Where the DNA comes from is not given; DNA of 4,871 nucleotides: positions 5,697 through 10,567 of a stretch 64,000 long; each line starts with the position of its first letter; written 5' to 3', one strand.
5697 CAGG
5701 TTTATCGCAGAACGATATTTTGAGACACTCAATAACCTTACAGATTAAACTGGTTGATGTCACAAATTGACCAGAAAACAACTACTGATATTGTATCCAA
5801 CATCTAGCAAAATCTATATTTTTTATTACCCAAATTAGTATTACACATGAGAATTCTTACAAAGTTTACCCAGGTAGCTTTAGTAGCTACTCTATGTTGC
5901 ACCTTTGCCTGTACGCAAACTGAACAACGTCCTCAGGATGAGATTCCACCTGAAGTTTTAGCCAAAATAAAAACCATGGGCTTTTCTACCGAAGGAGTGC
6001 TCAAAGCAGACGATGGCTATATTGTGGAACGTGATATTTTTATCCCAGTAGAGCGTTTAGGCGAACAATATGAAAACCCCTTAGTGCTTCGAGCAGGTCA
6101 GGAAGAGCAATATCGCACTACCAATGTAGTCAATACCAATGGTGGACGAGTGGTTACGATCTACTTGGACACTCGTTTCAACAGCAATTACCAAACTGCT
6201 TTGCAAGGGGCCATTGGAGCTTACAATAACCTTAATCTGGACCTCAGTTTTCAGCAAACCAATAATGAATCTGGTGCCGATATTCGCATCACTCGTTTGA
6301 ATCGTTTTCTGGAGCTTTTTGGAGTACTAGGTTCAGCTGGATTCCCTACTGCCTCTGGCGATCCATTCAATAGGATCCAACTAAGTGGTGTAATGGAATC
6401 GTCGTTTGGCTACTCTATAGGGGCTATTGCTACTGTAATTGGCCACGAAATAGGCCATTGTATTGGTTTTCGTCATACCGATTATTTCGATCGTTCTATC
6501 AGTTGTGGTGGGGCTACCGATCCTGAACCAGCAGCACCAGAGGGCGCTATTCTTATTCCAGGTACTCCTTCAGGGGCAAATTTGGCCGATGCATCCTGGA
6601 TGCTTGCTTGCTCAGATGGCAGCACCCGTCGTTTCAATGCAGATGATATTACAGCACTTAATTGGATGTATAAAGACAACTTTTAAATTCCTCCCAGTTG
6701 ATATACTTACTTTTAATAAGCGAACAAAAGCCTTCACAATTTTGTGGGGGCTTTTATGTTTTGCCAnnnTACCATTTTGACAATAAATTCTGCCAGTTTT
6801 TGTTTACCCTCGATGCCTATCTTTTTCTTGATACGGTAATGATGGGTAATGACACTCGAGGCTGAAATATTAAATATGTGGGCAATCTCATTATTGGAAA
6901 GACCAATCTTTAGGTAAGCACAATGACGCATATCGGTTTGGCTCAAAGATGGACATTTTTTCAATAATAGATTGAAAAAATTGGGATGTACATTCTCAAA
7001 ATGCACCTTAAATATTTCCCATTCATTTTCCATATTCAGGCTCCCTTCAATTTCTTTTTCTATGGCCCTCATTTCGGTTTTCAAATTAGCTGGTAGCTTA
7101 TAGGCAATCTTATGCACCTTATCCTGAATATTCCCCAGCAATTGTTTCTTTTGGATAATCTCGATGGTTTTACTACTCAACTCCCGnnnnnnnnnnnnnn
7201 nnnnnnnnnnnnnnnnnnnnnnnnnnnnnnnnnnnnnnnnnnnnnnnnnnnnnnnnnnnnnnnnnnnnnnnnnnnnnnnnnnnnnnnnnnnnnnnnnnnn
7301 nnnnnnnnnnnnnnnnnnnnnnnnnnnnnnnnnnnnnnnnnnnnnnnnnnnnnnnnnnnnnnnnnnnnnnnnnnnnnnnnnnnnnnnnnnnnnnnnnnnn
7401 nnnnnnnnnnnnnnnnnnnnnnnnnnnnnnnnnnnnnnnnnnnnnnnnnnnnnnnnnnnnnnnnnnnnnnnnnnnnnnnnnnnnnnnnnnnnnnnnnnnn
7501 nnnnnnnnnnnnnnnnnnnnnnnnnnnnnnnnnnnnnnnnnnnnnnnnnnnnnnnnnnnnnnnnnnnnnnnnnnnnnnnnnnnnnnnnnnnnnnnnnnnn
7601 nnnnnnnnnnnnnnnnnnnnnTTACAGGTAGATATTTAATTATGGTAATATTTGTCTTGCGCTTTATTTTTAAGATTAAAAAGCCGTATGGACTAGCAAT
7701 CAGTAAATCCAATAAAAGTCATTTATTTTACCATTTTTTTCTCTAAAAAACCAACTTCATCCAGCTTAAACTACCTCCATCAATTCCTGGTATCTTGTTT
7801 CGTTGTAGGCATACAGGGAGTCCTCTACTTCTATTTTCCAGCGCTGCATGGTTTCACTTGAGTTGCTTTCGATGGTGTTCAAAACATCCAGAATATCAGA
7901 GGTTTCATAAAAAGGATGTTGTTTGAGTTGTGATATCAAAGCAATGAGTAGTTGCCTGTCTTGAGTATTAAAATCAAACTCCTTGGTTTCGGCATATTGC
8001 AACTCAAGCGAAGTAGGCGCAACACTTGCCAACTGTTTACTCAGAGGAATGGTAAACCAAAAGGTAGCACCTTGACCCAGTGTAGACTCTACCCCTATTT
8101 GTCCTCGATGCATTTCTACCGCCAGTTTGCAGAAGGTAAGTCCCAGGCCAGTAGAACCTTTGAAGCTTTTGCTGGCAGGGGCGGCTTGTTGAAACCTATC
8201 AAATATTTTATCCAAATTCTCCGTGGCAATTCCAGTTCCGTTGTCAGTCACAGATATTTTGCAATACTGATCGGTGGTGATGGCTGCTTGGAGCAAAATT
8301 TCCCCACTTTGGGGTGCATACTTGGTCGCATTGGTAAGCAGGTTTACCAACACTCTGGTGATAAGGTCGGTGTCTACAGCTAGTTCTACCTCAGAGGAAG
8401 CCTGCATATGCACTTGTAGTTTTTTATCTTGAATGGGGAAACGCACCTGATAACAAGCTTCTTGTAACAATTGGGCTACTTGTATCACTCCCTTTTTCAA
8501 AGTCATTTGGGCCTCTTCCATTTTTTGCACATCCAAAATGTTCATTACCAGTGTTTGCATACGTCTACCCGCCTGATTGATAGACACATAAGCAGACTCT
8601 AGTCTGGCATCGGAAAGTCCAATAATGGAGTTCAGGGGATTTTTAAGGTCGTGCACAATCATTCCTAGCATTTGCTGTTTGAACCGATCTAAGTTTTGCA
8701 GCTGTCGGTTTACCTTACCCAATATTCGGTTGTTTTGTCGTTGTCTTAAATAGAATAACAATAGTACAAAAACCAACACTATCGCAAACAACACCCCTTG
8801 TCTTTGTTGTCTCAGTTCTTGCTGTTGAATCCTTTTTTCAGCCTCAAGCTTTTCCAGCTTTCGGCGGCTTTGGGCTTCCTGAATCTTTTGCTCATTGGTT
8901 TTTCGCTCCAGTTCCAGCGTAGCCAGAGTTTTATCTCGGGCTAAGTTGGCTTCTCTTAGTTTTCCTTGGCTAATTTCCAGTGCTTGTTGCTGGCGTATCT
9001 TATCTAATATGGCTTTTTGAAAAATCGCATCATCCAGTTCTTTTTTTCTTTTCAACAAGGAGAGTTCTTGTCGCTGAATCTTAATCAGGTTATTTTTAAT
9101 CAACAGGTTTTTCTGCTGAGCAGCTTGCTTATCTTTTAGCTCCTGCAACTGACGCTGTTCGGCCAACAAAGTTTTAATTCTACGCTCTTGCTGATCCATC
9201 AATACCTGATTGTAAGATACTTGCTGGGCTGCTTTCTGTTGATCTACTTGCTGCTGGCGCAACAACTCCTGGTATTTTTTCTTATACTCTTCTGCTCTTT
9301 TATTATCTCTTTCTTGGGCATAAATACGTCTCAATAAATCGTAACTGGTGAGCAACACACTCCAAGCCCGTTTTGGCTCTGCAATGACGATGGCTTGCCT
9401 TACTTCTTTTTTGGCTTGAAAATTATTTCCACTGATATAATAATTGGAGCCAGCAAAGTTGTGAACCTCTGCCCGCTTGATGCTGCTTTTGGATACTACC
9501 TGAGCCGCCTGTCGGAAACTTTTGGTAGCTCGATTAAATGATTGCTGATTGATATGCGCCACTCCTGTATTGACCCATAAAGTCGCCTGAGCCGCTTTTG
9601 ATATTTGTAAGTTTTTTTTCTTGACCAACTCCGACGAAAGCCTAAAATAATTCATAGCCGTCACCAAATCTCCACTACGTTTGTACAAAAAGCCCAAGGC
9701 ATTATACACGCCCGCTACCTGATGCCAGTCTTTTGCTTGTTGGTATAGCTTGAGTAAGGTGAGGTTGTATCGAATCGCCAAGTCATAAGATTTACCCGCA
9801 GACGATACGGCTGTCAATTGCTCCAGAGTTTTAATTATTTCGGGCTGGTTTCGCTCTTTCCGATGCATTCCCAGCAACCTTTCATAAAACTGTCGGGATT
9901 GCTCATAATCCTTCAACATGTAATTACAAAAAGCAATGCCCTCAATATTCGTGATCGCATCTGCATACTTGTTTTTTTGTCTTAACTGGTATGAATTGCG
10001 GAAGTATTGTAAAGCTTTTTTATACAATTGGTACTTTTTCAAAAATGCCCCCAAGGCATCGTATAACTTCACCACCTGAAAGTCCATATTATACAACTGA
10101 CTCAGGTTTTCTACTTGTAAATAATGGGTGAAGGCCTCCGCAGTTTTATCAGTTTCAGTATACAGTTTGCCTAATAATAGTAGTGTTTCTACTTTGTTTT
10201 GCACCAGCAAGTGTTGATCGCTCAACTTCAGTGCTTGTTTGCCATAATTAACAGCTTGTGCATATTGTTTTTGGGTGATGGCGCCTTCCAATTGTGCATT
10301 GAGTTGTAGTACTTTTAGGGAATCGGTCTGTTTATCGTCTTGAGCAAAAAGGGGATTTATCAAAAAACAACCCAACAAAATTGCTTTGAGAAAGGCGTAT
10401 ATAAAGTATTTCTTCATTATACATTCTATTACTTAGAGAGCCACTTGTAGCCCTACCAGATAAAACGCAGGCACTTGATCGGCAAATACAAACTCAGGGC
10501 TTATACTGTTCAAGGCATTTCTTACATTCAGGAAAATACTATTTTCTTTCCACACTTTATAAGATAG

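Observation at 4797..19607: Shared direct-repeat element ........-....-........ upstream of secreted hydrolase genes (candidate regulon operator)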

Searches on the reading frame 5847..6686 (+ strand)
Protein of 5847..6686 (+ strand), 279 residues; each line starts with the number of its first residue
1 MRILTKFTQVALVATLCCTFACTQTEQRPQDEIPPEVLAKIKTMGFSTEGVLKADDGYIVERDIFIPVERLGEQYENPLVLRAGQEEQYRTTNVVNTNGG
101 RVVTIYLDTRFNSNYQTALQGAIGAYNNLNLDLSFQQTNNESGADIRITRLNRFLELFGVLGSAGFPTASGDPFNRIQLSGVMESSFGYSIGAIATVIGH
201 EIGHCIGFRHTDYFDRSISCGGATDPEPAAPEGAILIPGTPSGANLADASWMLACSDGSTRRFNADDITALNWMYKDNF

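Call 10: search_protein_families(library=pfam, proteins=[window:5847-6686:+])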
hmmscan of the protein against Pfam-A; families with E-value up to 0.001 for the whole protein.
window:5847-6686:+ (279 aa): 1 family
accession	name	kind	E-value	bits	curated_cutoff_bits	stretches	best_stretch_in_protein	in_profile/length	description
PF12388.14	Peptidase_M57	-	1.1e-45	156.4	21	1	60-275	3-212/212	Dual-action HEIGH metallo-peptidase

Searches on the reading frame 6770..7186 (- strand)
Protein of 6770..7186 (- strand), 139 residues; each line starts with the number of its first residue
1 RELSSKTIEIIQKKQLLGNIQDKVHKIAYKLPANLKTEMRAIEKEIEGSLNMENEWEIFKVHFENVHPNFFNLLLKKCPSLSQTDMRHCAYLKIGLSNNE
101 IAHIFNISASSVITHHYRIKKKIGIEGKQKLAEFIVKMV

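Call 28: find_homologous_proteins(query=window:6770-7186:-, max_evalue=0.001)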
Query seq(139 aa) (139 aa): 2 proteins with E <= 0.001 among 5 candidates.
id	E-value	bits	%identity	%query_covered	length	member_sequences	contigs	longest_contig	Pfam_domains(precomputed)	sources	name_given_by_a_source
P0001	9.3e-26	108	76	47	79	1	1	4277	PF00196.26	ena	-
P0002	1.0e-20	92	38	99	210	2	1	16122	-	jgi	jgi:CheY-like chemotaxis protein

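Call 37: search_protein_representatives(protein=window:6770-7186:-)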
Query: 139 residues. Proteins with E-value up to 0.001 (for the whole library): 14860; up to 1e-10: 5310; up to 1e-30: 2. The best 150 are listed.
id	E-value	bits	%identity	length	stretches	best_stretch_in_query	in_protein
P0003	4.4e-33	130.3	47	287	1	1-135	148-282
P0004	6.5e-31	123.3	47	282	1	1-136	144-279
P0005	1.7e-30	121.9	44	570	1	1-136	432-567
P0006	3.7e-30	120.9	43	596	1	1-136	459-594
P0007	9.5e-30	119.5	45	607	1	1-135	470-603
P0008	3.1e-29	117.9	44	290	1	1-135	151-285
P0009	7.4e-29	116.7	39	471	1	1-137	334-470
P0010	6.0e-28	113.7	43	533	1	1-135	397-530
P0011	6.1e-28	113.7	43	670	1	1-136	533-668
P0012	1.6e-27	112.4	42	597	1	1-135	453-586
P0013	2.2e-27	111.9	43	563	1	1-134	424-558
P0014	2.3e-27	111.9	41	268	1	1-138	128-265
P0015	3.2e-27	111.3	42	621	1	1-136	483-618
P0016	3.8e-27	111.1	39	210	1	1-135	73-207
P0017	4.5e-27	110.9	40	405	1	1-137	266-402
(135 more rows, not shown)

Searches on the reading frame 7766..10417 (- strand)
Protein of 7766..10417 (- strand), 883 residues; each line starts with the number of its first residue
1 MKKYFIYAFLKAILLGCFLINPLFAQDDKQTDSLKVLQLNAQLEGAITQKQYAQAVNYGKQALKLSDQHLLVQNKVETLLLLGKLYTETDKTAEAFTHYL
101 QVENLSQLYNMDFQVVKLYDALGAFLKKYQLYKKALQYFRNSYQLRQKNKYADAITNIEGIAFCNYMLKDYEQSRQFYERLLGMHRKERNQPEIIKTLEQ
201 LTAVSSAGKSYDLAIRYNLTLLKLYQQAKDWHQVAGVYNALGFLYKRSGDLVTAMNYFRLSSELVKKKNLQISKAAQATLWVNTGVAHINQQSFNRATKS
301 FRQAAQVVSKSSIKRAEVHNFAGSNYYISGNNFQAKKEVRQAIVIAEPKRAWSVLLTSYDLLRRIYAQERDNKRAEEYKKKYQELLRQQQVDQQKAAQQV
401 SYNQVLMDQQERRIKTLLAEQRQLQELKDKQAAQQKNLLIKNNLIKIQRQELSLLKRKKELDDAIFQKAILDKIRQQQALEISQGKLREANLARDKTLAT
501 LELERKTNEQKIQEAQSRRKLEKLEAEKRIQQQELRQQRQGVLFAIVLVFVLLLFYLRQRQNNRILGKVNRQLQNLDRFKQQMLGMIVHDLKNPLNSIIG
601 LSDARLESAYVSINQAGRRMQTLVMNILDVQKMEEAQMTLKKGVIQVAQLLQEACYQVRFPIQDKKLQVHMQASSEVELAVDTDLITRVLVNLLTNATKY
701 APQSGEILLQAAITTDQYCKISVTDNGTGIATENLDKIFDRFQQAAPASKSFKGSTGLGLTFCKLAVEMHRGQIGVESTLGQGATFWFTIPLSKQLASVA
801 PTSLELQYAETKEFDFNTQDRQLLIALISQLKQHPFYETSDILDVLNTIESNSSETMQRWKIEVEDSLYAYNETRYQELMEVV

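Call 10: search_protein_families(library=pfam, proteins=[window:7766-10417:-])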
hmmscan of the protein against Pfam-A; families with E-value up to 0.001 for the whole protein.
window:7766-10417:- (883 aa): 8 families
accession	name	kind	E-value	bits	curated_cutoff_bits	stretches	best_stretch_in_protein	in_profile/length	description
PF02518.31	HATPase_c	-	7e-26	91.3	26.4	1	682-793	2-110/111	Histidine kinase-, DNA gyrase B-, and HSP90-like ATPase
PF13424.12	TPR_12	-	2.4e-15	56.9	30.1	2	119-186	6-76/77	Tetratricopeptide repeat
PF07719.23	TPR_2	-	7.9e-13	47.9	27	0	278-306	1-29/34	Tetratricopeptide repeat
PF00512.31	HisKA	-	3.4e-08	33.9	26.9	1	580-635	2-65/66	His Kinase A (phospho-acceptor) domain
PF00515.34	TPR_1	-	3.4e-06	27.1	27.8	0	279-306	2-29/34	Tetratricopeptide repeat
PF13374.12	TPR_10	-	4.3e-06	27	27.5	0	234-259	1-26/42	Tetratricopeptide repeat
PF13181.12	TPR_8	-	6.9e-05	23.2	25.7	0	236-261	2-27/34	Tetratricopeptide repeat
PF13589.12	HATPase_c_3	-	7.1e-05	23.3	25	1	688-765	5-82/137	Histidine kinase-, DNA gyrase B-, and HSP90-like ATPase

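Call 30: search_protein_families(library=ncbifam, proteins=[window:7766-10417:-], max_evalue=0.01)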
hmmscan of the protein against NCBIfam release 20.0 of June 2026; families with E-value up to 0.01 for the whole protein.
window:7766-10417:- (883 aa): 62 families (the best 25 are shown)
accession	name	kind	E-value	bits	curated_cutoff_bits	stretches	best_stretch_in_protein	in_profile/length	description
NF046044.1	PnpS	equivalog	9.3e-41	140.1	400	1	427-791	21-390/390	two-component system histidine kinase PnpS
NF006800.0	PRK09303.1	equivalog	5.8e-39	134.1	342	1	566-794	137-379/383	histidine kinase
NF033092.0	HK_WalK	equivalog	7.5e-39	133.8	725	1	575-792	367-594/594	cell wall metabolism sensor histidine kinase WalK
TIGR02966.1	phoR_proteo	equivalog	8.6e-39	133.5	334.2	1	568-789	102-332/333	phosphate regulon sensor histidine kinase PhoR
NF047874.1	MASE3_PAS_HK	subfamily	2.2e-35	122.6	560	1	551-798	366-630/655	MASE3 domain-containing sensor histidine kinase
NF008312.0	PRK11100.1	equivalog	3e-34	118.7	356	1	582-791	258-473/477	two-component system sensor histidine kinase CreC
NF047465.1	hybrid_HK_LvrA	exception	4.2e-34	117.7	1200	1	558-795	180-425/819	hybrid histidine kinase/response regulator LvrA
TIGR02956.1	TMAO_torS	equivalog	3.3e-33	114.8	676.5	1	384-795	274-685/967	TMAO reductase system sensor histidine kinase/response regulator TorS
NF033091.0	HK_VanS_ACDEFG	equivalog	2.3e-32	112.3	400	1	574-782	68-285/293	vancomycin resistance histidine kinase VanS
NF041832.1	near_NosP_CTERM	subfamily_domain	3e-32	112.1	400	1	580-802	7-235/370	NahK/ErcS family hybrid sensor histidine kinase/response regulator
TIGR01386.1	cztS_silS_copS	subfamily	3.4e-31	108.7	292.55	1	562-791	227-457/457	heavy metal sensor histidine kinase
NF011874.0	PRK15347.1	equivalog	1.9e-30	105.6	852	1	566-798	384-617/921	two component system sensor kinase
NF038297.2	hybrid_HK_HrmK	equivalog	2.9e-30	105.5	725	1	553-802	204-467/607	hybrid histidine kinase/response regulator HrmK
NF041880.1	EPS_EpsF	equivalog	1.1e-29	103.3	900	1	603-790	308-491/492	response regulator EpsF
NF041947.1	LuxQ_Vibrio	equivalog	1.1e-29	103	1200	1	575-814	467-719/843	quorum-sensing autoinducer 2 sensor kinase/phosphatase LuxQ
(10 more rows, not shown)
